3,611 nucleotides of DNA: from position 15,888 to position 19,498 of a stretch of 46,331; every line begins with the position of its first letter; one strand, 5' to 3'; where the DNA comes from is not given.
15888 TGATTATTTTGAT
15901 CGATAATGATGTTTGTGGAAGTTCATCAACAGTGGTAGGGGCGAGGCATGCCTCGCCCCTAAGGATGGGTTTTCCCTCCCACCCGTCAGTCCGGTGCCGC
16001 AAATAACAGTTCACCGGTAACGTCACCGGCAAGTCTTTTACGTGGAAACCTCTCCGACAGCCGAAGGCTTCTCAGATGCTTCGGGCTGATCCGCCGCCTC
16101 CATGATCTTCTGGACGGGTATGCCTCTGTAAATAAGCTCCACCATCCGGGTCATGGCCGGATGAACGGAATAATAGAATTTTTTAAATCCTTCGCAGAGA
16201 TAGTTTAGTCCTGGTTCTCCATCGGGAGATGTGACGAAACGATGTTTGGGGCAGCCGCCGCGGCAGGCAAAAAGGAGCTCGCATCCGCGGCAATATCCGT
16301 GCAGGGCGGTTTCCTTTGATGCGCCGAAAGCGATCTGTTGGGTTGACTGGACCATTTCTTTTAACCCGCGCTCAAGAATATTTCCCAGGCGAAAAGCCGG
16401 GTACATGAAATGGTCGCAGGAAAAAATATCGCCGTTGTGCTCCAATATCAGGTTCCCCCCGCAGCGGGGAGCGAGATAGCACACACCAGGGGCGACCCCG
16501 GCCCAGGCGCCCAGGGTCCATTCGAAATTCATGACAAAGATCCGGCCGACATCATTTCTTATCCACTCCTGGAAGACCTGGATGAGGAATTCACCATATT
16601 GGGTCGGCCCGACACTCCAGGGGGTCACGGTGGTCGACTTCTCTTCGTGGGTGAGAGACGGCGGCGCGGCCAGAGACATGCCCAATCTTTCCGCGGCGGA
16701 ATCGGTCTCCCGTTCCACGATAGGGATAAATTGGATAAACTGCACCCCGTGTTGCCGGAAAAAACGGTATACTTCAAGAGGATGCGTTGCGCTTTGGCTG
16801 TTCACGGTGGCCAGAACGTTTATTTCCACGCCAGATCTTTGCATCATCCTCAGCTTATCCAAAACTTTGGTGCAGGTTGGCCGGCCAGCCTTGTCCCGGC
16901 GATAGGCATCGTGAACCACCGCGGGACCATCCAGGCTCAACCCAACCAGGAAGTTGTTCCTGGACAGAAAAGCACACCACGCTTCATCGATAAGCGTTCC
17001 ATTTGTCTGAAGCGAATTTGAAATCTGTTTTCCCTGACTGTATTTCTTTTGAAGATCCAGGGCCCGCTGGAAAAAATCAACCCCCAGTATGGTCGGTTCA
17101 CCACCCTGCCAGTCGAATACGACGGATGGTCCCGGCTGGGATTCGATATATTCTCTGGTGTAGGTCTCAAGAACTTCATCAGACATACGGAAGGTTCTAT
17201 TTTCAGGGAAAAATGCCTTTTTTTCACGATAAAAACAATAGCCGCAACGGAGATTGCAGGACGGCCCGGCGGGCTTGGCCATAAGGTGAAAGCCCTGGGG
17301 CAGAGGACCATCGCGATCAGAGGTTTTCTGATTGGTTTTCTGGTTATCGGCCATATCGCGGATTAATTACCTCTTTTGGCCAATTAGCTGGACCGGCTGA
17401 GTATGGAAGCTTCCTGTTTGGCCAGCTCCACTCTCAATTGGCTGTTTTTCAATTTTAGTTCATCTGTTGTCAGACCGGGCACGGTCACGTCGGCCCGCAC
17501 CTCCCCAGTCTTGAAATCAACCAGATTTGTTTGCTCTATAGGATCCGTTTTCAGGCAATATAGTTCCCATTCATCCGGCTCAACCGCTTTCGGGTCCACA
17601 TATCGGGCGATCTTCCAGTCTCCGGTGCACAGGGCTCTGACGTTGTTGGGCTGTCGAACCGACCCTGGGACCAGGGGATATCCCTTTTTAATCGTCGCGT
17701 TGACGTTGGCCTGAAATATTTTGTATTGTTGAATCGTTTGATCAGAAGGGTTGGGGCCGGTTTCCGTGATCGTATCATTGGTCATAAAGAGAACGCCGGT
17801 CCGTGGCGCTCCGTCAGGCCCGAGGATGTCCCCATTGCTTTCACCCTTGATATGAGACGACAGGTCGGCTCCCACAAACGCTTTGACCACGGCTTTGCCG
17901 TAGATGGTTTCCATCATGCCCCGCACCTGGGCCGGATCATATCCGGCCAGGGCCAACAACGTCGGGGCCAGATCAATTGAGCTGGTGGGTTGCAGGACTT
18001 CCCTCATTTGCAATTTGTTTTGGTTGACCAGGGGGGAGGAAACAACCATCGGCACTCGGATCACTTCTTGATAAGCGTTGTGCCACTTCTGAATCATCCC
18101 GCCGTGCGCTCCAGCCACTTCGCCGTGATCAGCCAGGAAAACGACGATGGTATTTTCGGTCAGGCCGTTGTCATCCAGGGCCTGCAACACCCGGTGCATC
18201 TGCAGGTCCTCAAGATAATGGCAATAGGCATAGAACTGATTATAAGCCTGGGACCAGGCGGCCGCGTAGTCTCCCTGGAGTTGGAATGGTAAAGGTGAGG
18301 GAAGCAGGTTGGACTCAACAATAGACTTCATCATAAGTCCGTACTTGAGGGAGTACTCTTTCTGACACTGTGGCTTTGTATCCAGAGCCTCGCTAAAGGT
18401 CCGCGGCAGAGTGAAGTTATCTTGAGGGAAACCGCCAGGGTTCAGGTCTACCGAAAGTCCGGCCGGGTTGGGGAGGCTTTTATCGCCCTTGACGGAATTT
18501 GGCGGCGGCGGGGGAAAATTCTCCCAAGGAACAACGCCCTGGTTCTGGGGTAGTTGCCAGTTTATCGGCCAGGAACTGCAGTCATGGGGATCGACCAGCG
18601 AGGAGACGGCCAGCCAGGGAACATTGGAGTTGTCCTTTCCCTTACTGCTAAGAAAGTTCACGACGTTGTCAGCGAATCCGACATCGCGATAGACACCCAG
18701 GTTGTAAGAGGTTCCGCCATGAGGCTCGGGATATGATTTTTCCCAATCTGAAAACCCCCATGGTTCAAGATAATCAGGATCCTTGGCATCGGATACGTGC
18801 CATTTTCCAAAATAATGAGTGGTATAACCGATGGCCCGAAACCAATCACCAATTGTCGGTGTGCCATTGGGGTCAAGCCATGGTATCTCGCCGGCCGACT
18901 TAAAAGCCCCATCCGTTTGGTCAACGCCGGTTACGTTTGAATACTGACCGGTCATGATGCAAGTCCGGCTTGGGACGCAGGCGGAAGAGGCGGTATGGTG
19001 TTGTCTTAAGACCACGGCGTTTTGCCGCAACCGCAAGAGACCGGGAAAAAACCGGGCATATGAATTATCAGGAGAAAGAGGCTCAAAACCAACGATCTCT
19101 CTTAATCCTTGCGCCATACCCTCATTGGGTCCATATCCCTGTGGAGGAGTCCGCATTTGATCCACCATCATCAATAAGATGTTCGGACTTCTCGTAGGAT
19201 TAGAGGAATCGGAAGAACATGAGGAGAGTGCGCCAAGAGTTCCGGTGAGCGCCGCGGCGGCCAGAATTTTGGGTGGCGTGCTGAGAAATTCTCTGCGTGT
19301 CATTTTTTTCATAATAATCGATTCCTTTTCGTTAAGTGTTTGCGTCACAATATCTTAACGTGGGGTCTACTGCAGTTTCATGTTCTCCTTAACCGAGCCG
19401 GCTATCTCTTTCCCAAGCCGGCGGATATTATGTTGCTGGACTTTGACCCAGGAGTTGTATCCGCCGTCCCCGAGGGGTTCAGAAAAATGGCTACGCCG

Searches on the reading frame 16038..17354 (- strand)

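Call 5: search_protein_families(library=pfam, proteins=[window:16038-17354:-], max_evalue=0.01)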
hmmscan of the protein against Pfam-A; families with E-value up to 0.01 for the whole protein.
window:16038-17354:- (438 aa): 2 families
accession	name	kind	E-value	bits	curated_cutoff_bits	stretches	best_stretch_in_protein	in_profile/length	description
PF04055.27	Radical_SAM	-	9.2e-14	52.4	29.5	1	30-180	4-147/166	Radical SAM superfamily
PF13186.11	SPASM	-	3.9e-08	33.9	21.5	1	300-359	6-67/67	Iron-sulfur cluster-binding domain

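Call 6: search_protein_families(library=ncbifam, proteins=[window:16038-17354:-], max_evalue=0.01)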
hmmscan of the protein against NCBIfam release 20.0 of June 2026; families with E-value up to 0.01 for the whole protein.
window:16038-17354:- (438 aa): 57 families (the best 25 are shown)
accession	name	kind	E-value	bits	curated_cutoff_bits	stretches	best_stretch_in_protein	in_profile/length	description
TIGR03942.1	sulfatase_rSAM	equivalog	2e-143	477.8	349.45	1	23-406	1-362/363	anaerobic sulfatase maturase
NF010308.0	PRK13745.1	equivalog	1.9e-135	452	484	1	17-423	8-407/412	anaerobic sulfatase-maturation protein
NF010321.0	PRK13758.1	equivalog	1.4e-71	241.6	441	1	23-404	5-365/370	anaerobic sulfatase-maturase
NF041298.1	rSAM_mat_DynA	equivalog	5.7e-55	186.7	450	2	32-214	10-188/356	dynobactin maturation radical SAM/SPASM protein DynA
NF041300.1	rSAM_mat_DarW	exception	4.9e-44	150.8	650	1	29-398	47-395/415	radical SAM/SPASM peptide maturase DarW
NF041718.1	rSAM_phane_AMC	equivalog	5.5e-40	137.5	425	2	31-217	14-192/362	cyclophane-forming radical SAM peptide maturase AmcB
TIGR04261.1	rSAM_GlyRichRpt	subfamily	2.7e-39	135.2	310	1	31-209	5-183/363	cyclophane-forming radical SAM/SPASM peptide maturase GrrM/OscB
NF038005.1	rSAM_mat_DarE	equivalog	3.1e-37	128.3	650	1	29-389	80-420/432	darobactin maturation radical SAM/SPASM protein DarE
TIGR04083.1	rSAM_pep_methan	hypoth_equivalog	2.5e-32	112.2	300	1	24-403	2-345/376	TIGR04083 family peptide-modifying radical SAM enzyme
NF041707.1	rSAM_YhhB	equivalog_domain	2.1e-31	109.2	445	2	33-209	12-192/369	cyclophane-forming radical SAM/SPASM peptide maturase YhhB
TIGR04269.1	SAM_SPASM_FxsB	subfamily_domain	1.9e-27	96.3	370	1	33-376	12-341/363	FxsB family cyclophane-forming radical SAM/SPASM peptide maturase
NF047865.1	rSAM_PapB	equivalog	1e-26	94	340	2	32-218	12-195/330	PapB family radical SAM/SPASM ranthipeptide maturase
TIGR03978.1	rSAM_paired_1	equivalog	2.6e-23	82.5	370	1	32-207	92-265/466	His-Xaa-Ser system radical SAM maturase HxsB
TIGR04496.1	rSAM_XyeB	equivalog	3.7e-22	78.6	450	1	32-210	13-200/385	cyclophane-forming radical SAM/SPASM peptide maturase XyeB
TIGR04163.1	rSAM_cobopep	equivalog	2.1e-20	72.9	375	2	32-209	73-245/428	peptide-modifying radical SAM enzyme CbpB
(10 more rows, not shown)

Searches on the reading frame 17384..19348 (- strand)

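Call 5: search_protein_families(library=pfam, proteins=[window:17384-19348:-], max_evalue=0.01)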
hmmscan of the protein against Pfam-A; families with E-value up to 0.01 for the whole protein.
window:17384-19348:- (654 aa): 4 families
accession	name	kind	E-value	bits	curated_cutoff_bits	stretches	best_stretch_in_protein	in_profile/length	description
PF00884.28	Sulfatase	-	8.8e-41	140.6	25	1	97-470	21-301/301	Sulfatase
PF16347.10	SGSH_C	-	9.6e-09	36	29.3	1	425-477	11-61/154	N-sulphoglucosamine sulphohydrolase, C-terminal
PF02995.22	DUF229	-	2e-05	23.9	25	1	362-414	295-347/496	Protein of unknown function (DUF229)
PF01663.27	Phosphodiest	-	0.00019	21.6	23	0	384-413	195-224/342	Type I phosphodiesterase / nucleotide pyrophosphatase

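Call 6: search_protein_families(library=ncbifam, proteins=[window:17384-19348:-], max_evalue=0.01)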
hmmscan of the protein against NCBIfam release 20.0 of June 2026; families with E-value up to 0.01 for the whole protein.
window:17384-19348:- (654 aa): 6 families
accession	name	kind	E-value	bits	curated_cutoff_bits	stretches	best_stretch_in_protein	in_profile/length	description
TIGR03417.1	chol_sulfatase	equivalog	4.4e-28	98.4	433.45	2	367-494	250-367/500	choline-sulfatase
NF010322.0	PRK13759.1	equivalog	2.6e-22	79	481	1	366-473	264-368/486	arylsulfatase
NF045661.1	HdlasePehA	equivalog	1.1e-14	54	900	1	381-471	292-378/506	phosphoric/sulfuric ester hydrolase PehA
NF052527.1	Mn_arylsulf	exception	9e-14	51.2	850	1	381-477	275-368/479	manganese-dependent arylsulfatase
NF053595.1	LptchSynLtaSGpos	equivalog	4.1e-06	25.6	970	1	367-472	425-530/626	lipoteichoic acid synthase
NF038282.1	LapC_YejM_PbgA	exception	0.0016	16.8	825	1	376-446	417-483/584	LPS biosynthesis-modulating metalloenzyme YejM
